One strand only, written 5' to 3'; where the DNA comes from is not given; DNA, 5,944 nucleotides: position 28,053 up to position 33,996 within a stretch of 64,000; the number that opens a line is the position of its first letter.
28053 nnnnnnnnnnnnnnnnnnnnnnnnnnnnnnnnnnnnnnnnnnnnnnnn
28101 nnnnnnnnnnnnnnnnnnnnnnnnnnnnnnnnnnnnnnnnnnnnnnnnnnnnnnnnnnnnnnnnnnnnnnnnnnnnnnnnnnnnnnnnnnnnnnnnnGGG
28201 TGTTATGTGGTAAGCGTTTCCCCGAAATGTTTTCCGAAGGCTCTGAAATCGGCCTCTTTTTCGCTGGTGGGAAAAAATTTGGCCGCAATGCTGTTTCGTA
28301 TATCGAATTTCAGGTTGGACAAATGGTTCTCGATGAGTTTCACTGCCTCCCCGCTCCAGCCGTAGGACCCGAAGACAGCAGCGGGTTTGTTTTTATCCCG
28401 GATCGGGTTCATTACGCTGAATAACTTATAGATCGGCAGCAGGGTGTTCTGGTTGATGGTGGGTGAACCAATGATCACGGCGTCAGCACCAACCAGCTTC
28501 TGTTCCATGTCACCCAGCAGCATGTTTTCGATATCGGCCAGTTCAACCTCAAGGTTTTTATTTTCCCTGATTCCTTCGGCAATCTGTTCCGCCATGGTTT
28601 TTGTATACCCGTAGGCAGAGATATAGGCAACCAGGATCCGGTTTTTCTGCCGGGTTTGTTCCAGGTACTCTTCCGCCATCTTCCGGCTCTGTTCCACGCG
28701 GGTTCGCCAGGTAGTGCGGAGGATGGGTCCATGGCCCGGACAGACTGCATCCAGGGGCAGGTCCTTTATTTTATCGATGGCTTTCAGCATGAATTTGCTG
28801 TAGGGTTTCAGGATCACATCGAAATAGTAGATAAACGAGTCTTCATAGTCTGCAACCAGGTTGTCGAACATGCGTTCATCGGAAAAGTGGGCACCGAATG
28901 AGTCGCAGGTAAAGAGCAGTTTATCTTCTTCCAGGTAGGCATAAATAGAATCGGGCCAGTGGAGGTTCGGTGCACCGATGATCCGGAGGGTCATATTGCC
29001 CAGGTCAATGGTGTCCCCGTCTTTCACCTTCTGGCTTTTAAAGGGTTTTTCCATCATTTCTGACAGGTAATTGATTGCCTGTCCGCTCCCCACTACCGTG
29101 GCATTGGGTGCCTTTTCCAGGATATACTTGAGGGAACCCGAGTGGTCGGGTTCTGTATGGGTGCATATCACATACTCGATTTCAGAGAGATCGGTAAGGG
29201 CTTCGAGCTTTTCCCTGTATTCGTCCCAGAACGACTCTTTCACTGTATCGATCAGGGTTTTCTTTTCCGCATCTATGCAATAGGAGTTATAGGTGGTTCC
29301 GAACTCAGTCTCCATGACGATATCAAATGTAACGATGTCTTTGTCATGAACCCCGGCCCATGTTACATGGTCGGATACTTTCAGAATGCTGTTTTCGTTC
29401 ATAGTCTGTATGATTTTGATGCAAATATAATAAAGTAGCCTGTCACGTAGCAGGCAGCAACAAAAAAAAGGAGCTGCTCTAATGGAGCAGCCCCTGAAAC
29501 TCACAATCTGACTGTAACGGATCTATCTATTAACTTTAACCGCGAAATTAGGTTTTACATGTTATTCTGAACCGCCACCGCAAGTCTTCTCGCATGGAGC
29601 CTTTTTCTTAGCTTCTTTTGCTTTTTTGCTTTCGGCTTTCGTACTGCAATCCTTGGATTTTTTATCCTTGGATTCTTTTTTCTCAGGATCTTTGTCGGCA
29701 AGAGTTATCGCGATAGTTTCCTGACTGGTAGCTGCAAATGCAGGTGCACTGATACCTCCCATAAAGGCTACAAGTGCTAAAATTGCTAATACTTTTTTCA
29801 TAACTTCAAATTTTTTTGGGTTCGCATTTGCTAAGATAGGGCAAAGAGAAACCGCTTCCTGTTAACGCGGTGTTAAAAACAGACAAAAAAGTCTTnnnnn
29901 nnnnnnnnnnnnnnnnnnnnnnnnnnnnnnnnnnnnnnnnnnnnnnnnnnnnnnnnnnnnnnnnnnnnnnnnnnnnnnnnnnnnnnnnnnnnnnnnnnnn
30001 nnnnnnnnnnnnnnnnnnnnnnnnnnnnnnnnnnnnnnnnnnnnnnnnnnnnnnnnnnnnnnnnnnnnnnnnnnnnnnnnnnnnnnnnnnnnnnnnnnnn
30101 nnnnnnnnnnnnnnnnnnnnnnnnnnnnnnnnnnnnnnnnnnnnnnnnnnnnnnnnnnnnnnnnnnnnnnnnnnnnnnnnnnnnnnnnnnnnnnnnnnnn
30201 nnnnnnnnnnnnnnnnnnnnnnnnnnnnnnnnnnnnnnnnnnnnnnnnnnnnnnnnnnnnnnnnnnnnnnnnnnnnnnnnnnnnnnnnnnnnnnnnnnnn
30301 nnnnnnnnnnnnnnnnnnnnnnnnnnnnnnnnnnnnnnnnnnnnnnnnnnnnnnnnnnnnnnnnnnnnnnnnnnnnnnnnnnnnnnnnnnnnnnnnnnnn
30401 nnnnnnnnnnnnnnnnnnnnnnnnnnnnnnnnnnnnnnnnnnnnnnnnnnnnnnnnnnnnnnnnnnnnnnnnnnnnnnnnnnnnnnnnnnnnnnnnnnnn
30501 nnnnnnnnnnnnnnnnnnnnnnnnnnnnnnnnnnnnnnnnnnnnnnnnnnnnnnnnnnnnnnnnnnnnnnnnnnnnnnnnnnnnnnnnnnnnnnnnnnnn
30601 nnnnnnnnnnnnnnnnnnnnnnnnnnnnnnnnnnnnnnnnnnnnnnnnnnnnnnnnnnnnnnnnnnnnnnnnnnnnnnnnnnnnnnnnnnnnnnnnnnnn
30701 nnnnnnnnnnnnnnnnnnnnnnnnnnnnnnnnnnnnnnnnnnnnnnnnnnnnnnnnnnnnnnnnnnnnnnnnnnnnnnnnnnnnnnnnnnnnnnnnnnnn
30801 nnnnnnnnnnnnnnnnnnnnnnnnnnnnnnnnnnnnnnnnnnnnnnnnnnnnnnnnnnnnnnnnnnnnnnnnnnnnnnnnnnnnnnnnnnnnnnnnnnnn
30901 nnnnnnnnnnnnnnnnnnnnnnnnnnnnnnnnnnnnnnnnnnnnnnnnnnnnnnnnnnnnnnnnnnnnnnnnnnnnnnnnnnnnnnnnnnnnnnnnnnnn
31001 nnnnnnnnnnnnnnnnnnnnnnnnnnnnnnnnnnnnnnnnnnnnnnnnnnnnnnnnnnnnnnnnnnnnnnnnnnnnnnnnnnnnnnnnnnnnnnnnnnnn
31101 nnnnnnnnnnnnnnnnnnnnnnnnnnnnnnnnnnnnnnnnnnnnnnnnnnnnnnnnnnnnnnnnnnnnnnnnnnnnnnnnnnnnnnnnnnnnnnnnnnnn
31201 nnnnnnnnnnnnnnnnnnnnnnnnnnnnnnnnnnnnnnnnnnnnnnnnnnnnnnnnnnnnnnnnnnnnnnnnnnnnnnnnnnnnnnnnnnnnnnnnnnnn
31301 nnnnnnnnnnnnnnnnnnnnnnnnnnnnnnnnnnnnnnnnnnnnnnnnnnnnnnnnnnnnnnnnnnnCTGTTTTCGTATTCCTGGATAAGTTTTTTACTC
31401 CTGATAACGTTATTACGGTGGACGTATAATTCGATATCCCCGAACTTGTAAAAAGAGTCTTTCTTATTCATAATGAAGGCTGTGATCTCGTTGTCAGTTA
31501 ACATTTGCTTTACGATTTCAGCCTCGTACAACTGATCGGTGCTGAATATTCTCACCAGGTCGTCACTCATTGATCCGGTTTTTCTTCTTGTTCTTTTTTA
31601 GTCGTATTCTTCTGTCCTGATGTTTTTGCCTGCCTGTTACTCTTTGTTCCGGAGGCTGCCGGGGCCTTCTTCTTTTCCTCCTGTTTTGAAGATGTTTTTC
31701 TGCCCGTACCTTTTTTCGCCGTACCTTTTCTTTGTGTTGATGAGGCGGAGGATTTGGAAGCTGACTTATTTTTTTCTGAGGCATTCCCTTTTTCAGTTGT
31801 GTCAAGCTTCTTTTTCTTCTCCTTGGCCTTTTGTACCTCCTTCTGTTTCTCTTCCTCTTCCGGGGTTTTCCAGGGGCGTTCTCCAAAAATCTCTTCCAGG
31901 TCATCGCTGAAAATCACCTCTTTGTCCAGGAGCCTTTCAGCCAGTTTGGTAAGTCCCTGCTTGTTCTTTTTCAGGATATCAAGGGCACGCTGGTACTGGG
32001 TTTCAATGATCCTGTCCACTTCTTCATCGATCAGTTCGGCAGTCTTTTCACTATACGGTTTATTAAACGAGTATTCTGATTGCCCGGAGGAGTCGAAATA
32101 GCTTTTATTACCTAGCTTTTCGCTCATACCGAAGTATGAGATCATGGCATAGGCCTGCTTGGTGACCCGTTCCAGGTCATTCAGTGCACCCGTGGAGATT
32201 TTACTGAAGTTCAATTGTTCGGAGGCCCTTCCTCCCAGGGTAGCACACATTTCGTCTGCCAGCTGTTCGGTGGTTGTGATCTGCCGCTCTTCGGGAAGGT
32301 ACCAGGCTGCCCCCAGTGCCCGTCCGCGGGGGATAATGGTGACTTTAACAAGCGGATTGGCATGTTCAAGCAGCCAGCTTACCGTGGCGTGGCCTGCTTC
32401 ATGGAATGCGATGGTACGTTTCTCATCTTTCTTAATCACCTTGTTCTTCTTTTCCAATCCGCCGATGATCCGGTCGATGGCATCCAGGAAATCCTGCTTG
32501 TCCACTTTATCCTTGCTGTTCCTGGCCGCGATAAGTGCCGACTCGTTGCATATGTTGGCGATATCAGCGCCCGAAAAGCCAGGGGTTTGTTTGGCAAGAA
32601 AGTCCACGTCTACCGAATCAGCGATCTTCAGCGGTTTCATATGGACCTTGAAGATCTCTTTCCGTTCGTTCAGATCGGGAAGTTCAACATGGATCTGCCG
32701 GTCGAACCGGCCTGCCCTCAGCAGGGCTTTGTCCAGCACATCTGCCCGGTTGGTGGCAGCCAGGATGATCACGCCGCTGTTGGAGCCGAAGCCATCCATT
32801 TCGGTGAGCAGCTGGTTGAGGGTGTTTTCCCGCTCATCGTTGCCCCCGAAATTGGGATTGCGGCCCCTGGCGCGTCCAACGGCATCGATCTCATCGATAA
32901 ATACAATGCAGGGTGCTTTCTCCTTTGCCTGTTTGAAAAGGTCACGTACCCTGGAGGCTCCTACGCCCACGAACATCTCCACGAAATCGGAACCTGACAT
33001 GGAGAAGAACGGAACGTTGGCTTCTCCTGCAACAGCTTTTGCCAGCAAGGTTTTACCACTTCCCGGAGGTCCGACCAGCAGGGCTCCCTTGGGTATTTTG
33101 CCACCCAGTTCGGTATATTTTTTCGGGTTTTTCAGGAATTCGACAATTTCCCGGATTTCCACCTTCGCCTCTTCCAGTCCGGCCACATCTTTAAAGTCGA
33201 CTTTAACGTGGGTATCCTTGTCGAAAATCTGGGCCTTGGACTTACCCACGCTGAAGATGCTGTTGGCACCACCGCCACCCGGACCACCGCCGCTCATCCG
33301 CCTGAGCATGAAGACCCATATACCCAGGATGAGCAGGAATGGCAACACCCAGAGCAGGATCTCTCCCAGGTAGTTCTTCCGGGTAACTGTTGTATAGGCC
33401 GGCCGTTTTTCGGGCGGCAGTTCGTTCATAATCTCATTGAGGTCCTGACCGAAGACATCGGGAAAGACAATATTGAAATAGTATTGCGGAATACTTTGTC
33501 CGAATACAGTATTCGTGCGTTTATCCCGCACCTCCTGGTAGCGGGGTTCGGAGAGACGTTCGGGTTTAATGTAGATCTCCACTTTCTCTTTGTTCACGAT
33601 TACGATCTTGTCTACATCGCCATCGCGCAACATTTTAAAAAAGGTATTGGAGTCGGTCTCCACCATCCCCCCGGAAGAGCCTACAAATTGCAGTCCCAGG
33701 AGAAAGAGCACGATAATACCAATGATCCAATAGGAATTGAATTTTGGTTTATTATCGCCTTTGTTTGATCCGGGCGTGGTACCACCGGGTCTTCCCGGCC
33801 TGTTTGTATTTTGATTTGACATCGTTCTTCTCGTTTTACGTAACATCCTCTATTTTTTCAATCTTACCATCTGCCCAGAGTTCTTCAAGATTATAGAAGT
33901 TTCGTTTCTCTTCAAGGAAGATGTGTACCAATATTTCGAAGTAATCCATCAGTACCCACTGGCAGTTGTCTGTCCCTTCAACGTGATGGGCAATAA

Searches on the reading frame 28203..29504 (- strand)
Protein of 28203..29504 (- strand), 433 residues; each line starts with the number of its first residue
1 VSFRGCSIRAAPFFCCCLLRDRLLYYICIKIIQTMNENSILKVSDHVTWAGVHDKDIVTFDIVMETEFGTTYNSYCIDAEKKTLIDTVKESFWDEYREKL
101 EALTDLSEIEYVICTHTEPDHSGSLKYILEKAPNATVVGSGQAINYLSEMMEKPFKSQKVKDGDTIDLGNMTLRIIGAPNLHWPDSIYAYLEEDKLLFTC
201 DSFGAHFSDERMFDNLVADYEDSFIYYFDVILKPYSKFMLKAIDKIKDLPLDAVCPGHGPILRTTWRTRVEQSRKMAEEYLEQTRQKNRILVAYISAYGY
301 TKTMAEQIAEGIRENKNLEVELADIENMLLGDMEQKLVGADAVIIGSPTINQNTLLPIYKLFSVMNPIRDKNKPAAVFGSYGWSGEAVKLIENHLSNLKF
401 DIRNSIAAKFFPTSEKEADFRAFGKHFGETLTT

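Call 20: search_protein_families(library=pfam, proteins=[window:28203-29504:-], max_evalue=0.00001)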
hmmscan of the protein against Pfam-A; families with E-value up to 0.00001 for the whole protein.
window:28203-29504:- (433 aa): 4 families
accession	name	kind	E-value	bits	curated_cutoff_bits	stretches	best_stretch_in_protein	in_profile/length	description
PF19583.5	ODP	-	9.6e-22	78.2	27.2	1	73-259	4-194/194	ODP family beta lactamase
PF00753.33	Lactamase_B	-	5.2e-14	53.1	22.7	1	73-258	7-196/196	Metallo-beta-lactamase superfamily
PF00258.30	Flavodoxin_1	-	1.1e-12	48.7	25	1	292-422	1-142/143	Flavodoxin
PF12724.12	Flavodoxin_5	-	7e-06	26.9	27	0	291-350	1-54/145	Flavodoxin domain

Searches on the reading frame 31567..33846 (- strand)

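Call 20: search_protein_families(library=pfam, proteins=[window:31567-33846:-], max_evalue=0.00001)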
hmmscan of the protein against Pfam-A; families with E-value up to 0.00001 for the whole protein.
window:31567-33846:- (759 aa): 4 families
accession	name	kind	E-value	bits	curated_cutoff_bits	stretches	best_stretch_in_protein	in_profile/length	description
PF01434.24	Peptidase_M41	-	1.3e-64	218.1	29.9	1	470-653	2-191/191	Peptidase family M41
PF00004.35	AAA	-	5.9e-48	163.1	21.2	1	256-388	2-130/131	ATPase family associated with various cellular activities (AAA)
PF17862.7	AAA_lid_3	-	9.5e-15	54.3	27.2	1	411-454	1-44/45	AAA+ lid domain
PF06480.20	FtsH_ext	-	7e-07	29.8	25.5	1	39-109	3-55/103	FtsH Extracellular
